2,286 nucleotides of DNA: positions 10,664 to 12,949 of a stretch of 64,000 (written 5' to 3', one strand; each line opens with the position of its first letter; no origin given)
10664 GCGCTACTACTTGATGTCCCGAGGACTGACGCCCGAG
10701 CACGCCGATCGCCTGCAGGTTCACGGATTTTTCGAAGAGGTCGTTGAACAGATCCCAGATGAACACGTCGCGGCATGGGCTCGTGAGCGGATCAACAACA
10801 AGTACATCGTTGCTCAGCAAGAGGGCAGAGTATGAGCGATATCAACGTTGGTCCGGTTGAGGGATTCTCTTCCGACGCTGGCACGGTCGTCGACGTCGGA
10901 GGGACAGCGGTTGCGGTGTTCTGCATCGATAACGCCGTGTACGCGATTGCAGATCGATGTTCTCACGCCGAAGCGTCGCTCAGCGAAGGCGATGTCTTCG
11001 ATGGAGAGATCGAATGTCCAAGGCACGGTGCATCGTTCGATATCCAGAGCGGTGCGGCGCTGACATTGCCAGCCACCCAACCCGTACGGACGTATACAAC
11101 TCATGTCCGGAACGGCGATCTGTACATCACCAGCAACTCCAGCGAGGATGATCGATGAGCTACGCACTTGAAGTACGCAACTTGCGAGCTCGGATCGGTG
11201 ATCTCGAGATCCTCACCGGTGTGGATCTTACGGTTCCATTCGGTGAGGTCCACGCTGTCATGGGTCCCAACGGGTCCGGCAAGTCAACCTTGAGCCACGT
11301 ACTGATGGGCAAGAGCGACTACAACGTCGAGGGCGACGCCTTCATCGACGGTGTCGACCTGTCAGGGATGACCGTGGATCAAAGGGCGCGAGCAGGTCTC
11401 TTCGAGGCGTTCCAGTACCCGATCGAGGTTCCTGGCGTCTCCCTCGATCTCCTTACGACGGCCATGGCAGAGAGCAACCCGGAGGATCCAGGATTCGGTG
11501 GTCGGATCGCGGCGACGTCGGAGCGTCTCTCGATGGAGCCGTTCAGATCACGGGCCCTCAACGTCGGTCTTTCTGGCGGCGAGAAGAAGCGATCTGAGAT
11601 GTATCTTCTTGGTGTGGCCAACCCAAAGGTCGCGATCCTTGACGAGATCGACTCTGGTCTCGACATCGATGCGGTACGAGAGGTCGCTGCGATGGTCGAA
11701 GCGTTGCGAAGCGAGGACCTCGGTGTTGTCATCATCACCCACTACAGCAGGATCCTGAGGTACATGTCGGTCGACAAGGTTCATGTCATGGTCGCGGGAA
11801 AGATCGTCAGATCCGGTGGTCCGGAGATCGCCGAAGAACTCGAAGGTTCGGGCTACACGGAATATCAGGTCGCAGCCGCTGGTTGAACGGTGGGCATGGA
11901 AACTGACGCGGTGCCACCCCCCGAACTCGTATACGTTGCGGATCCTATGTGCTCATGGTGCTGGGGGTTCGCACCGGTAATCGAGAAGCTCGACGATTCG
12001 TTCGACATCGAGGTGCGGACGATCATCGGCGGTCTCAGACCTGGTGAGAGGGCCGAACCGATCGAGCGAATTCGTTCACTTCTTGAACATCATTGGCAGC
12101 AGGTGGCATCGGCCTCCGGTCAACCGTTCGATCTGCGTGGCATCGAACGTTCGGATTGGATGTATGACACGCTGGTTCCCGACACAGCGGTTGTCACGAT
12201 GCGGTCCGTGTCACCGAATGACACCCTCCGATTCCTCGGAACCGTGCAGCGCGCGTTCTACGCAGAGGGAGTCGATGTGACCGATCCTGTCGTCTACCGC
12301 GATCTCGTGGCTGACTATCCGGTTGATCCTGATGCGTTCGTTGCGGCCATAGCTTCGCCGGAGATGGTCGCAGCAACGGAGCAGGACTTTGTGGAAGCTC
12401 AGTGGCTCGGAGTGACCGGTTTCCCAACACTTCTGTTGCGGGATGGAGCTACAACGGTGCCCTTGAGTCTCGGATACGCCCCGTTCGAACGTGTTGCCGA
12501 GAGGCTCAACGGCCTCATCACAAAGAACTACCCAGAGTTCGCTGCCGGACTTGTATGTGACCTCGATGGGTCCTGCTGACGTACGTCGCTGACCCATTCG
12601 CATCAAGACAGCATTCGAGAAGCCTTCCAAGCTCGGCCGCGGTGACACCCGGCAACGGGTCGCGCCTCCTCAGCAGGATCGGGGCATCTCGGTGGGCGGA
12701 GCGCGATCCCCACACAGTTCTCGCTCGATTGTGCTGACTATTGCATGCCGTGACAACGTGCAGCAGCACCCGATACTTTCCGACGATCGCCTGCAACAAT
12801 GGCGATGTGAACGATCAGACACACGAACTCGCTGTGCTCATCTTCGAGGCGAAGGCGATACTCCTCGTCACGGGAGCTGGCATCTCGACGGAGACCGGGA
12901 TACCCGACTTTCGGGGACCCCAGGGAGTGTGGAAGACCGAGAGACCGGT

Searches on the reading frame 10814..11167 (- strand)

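Call 32: search_protein_families(library=pfam, proteins=[window:10814-11167:-], max_evalue=0.1)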
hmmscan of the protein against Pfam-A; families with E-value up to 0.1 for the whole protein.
window:10814-11167:- (117 aa): 1 family
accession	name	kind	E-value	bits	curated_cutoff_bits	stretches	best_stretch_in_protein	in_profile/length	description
PF07967.19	zf-C3HC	-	0.0059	17.1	22.2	1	32-89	35-88/132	NuBaID N-terminal domain (aka zf-C3HC)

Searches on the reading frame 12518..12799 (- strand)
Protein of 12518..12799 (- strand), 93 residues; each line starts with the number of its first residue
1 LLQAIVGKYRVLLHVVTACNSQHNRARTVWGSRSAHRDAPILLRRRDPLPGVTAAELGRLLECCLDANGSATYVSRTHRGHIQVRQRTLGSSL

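Call 32: search_protein_families(library=pfam, proteins=[window:12518-12799:-], max_evalue=0.1)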
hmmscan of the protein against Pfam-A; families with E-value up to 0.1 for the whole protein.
window:12518-12799:- (93 aa): 1 family
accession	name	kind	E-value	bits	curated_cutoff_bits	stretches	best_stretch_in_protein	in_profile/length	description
PF10722.14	YbjN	-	0.089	13.5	22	0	27-67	75-116/126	Putative bacterial sensory transduction regulator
